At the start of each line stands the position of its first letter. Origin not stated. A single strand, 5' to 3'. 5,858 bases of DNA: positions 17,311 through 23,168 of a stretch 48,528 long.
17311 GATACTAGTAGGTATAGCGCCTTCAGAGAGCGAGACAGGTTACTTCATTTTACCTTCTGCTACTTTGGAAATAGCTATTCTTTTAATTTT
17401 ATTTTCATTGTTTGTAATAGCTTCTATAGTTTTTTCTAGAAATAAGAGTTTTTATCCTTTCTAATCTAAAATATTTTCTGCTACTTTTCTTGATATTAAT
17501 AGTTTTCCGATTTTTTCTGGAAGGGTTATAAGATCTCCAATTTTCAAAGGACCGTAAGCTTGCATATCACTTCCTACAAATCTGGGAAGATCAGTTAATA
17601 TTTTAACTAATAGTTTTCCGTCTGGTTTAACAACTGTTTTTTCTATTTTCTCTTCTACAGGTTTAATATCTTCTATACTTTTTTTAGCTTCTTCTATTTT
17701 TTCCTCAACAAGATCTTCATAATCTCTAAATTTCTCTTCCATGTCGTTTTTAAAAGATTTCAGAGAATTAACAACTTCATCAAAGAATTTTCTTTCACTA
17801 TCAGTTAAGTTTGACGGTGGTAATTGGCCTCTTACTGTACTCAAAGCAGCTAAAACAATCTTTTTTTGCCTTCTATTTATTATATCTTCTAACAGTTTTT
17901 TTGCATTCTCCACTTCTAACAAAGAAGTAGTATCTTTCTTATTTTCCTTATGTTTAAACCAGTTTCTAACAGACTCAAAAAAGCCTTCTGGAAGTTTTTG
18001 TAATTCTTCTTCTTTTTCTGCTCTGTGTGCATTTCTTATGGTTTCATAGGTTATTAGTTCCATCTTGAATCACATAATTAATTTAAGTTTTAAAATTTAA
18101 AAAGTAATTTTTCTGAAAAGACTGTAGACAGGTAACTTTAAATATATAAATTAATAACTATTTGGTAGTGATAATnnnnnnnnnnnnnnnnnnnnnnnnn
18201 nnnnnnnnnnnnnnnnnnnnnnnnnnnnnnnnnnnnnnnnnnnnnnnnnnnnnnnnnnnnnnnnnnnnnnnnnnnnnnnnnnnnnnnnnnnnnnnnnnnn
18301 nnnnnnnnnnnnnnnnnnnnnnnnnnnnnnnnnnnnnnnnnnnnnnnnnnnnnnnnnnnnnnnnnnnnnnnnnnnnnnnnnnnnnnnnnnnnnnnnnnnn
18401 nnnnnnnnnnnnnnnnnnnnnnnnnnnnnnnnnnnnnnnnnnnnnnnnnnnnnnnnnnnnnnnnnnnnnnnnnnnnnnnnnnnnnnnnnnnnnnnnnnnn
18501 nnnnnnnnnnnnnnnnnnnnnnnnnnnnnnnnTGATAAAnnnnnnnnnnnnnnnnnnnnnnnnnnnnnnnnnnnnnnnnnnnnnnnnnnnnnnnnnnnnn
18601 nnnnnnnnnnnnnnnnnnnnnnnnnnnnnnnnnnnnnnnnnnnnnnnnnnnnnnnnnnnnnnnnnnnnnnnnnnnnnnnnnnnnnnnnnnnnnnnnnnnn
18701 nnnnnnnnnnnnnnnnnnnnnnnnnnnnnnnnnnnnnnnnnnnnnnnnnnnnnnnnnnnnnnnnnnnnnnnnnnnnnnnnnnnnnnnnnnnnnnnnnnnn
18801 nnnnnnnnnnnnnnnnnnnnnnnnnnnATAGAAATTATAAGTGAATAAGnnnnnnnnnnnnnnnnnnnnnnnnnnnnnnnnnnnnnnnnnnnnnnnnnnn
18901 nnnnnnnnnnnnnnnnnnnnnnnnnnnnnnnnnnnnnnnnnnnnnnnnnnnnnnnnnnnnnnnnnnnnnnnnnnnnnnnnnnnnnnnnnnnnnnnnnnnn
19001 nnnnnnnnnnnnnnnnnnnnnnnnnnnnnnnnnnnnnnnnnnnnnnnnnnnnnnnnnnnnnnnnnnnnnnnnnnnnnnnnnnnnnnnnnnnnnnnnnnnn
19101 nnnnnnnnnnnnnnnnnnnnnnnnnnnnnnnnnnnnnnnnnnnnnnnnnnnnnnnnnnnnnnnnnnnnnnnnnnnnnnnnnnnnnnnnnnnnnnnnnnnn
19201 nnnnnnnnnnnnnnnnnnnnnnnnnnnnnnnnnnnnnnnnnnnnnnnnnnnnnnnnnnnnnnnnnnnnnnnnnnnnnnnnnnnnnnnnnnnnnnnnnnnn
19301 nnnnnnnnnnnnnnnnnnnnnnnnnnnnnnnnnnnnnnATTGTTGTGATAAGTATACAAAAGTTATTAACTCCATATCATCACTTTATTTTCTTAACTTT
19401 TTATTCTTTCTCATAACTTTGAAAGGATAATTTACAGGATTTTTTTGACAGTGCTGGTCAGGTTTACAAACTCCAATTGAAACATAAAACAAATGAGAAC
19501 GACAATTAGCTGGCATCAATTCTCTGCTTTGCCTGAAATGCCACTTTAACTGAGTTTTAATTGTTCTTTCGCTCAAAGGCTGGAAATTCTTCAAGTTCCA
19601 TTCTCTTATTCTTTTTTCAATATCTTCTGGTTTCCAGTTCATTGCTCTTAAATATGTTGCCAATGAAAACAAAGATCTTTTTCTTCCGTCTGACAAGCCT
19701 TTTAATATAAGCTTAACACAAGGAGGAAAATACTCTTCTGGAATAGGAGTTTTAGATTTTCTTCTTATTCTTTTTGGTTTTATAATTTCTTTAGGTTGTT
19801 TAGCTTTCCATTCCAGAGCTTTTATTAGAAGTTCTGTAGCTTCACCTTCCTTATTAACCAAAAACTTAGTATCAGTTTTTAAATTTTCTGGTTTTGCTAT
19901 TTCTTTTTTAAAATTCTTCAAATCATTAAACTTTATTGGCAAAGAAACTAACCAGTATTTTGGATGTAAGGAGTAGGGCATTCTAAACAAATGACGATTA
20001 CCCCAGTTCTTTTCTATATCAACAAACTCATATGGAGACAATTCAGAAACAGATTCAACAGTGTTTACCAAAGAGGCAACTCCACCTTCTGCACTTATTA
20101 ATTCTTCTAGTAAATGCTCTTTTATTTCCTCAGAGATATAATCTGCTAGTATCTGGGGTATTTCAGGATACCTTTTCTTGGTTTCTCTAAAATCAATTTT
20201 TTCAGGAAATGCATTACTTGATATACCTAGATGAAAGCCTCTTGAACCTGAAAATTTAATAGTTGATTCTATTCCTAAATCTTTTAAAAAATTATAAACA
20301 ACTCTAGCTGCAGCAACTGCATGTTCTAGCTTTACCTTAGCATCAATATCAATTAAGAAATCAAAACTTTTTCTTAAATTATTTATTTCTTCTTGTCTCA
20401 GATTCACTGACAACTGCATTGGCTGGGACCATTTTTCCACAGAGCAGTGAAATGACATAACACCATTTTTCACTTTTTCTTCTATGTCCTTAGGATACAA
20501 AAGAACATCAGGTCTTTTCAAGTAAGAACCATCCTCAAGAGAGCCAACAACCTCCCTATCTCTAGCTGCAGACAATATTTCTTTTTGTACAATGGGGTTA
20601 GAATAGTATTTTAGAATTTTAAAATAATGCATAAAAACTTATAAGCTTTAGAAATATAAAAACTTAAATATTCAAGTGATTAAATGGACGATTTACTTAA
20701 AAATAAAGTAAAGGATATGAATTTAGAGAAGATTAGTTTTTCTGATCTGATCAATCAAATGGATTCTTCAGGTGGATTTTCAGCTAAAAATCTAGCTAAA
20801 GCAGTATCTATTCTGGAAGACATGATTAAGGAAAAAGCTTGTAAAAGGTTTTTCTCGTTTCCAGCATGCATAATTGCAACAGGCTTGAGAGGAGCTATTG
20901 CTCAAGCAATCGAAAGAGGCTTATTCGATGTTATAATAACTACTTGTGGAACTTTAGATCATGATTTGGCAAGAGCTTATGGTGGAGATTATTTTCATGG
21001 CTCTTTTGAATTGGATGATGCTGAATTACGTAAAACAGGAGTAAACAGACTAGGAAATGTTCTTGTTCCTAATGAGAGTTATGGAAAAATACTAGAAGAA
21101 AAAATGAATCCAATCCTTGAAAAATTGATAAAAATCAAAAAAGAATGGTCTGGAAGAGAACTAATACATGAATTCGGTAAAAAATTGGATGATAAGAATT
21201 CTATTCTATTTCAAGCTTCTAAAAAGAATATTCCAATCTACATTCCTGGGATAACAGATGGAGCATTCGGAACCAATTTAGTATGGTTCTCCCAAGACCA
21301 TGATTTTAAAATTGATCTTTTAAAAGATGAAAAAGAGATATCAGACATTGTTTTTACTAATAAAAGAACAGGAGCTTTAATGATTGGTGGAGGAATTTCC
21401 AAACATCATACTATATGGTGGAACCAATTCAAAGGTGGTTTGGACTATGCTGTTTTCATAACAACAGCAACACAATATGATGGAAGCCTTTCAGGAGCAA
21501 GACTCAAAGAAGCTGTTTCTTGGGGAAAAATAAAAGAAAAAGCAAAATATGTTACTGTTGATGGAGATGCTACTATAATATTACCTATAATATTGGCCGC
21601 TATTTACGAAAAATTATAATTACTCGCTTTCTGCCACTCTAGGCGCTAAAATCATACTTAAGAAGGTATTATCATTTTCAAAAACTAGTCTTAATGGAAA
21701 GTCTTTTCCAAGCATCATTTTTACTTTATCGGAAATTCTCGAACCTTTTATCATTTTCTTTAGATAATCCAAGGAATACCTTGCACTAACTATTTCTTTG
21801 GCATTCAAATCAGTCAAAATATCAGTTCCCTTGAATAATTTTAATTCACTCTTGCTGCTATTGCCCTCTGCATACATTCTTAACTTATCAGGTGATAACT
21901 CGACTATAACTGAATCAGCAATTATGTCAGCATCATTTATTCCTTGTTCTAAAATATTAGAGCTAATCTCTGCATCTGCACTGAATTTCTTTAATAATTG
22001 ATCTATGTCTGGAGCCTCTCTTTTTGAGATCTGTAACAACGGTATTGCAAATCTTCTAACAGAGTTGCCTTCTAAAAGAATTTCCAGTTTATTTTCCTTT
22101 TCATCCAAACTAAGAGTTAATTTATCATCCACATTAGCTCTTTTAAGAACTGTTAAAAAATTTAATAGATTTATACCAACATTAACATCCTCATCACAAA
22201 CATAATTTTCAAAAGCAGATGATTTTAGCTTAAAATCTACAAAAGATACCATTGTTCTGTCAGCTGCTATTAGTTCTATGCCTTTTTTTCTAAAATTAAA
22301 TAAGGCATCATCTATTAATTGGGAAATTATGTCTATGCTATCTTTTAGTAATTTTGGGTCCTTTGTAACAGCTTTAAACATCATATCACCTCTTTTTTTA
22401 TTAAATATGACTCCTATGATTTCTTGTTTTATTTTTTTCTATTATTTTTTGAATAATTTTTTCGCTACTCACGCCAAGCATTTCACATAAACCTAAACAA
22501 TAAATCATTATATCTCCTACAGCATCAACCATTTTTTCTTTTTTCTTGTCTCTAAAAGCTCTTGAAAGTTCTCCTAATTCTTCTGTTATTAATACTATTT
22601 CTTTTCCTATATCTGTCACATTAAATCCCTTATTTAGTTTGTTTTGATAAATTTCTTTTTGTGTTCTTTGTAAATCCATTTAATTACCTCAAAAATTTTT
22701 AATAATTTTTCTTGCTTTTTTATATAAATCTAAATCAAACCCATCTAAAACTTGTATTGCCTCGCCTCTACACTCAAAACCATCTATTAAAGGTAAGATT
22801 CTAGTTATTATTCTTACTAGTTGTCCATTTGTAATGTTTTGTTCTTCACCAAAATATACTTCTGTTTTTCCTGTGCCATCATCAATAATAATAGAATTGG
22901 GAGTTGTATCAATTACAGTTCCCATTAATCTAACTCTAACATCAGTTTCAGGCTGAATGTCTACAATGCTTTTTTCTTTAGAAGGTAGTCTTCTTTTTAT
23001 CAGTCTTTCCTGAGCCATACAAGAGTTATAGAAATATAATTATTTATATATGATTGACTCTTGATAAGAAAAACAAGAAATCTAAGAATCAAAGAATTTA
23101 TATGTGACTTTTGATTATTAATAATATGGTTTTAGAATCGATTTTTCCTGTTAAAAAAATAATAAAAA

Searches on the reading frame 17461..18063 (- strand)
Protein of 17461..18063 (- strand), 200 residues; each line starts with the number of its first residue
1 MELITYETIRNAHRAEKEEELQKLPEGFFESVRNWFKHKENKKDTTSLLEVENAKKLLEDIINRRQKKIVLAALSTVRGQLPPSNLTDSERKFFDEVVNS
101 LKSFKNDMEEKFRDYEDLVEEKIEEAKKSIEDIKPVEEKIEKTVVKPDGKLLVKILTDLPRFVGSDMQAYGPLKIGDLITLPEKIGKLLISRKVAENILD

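Call 46: search_protein_families(library=pfam, proteins=[window:17461-18063:-], max_evalue=0.001)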
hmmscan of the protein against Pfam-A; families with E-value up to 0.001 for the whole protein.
window:17461-18063:- (200 aa): 3 families
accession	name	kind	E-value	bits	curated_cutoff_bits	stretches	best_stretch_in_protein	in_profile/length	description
PF22090.1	Gins51_C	-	2.5e-17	62.8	27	1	152-198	2-48/48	Gins51, C-terminal domain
PF05916.17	Sld5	-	7.3e-08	33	22.3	1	5-108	3-101/102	GINS complex protein helical bundle domain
PF17279.8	DUF5344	-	6.7e-05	23.8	27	1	71-141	15-85/87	Family of unknown function (DUF5344)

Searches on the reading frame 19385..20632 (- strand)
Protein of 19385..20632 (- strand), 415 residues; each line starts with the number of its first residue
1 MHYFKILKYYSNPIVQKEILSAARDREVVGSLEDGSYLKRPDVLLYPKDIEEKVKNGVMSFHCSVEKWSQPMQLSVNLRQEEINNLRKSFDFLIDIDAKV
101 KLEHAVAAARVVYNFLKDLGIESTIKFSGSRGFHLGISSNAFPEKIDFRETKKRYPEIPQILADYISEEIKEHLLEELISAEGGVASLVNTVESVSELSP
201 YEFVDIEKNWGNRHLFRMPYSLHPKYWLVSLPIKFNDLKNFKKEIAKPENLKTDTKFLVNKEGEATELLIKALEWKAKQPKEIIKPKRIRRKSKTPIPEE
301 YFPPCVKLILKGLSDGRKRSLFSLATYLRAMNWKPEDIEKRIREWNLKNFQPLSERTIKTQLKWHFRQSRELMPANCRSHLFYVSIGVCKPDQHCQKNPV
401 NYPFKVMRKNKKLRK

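Call 47: search_protein_families(library=pfam, proteins=[window:19385-20632:-], max_evalue=0.001)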
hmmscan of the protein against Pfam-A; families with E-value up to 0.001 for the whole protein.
window:19385-20632:- (415 aa): 3 families
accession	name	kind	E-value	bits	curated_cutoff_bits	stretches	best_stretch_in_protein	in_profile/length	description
PF01896.25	DNA_primase_S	-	4.3e-11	43.9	26.8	1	94-234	1-162/163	DNA primase small subunit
PF21686.3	LigD_Prim-Pol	-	3.4e-09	37.1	27.4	1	74-140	85-153/254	LigD, primase-polymerase domain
PF04104.19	DNA_primase_lrg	-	0.00027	20.8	22.4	1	255-345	60-154/266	Eukaryotic and archaeal DNA primase, large subunit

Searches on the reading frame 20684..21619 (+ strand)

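Call 47: search_protein_families(library=pfam, proteins=[window:20684-21619:+], max_evalue=0.001)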
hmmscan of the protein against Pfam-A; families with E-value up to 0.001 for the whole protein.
window:20684-21619:+ (311 aa): 1 family
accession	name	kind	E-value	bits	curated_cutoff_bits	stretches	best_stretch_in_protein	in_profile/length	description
PF01916.23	DS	-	5.6e-113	377.4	27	1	21-306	1-287/288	Deoxyhypusine synthase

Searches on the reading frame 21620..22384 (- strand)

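Call 47: search_protein_families(library=pfam, proteins=[window:21620-22384:-], max_evalue=0.001)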
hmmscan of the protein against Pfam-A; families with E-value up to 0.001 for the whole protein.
window:21620-22384:- (254 aa): 5 families
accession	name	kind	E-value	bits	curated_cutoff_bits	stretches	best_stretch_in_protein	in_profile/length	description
PF00705.23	PCNA_N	-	2.8e-19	69.5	20.3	1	2-111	1-110/127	Proliferating cell nuclear antigen, N-terminal domain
PF02747.20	PCNA_C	-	7.6e-10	39.5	23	1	134-249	7-127/128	Proliferating cell nuclear antigen, C-terminal domain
PF02144.21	Rad1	-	1.6e-09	37.7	24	1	3-223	2-243/257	Repair protein Rad1/Rec1/Rad17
PF04005.17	Hus1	-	8.5e-05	22.2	27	0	1-103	1-103/288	Hus1-like protein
PF04139.18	Rad9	-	0.00097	19.1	25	0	16-114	4-113/253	Rad9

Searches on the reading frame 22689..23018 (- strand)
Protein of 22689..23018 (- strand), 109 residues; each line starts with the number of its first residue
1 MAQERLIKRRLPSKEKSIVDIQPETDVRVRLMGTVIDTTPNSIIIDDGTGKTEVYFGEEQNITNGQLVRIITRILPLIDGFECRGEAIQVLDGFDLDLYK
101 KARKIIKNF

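Call 47: search_protein_families(library=pfam, proteins=[window:22689-23018:-], max_evalue=0.001)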
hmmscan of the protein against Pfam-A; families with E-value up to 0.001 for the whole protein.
window:22689-23018:- (109 aa): 1 family
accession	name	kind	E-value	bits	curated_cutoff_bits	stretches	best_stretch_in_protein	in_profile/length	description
PF08661.17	Rep_fac-A_3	-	0.00014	22.6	23.5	1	26-109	18-101/105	Replication factor A protein 3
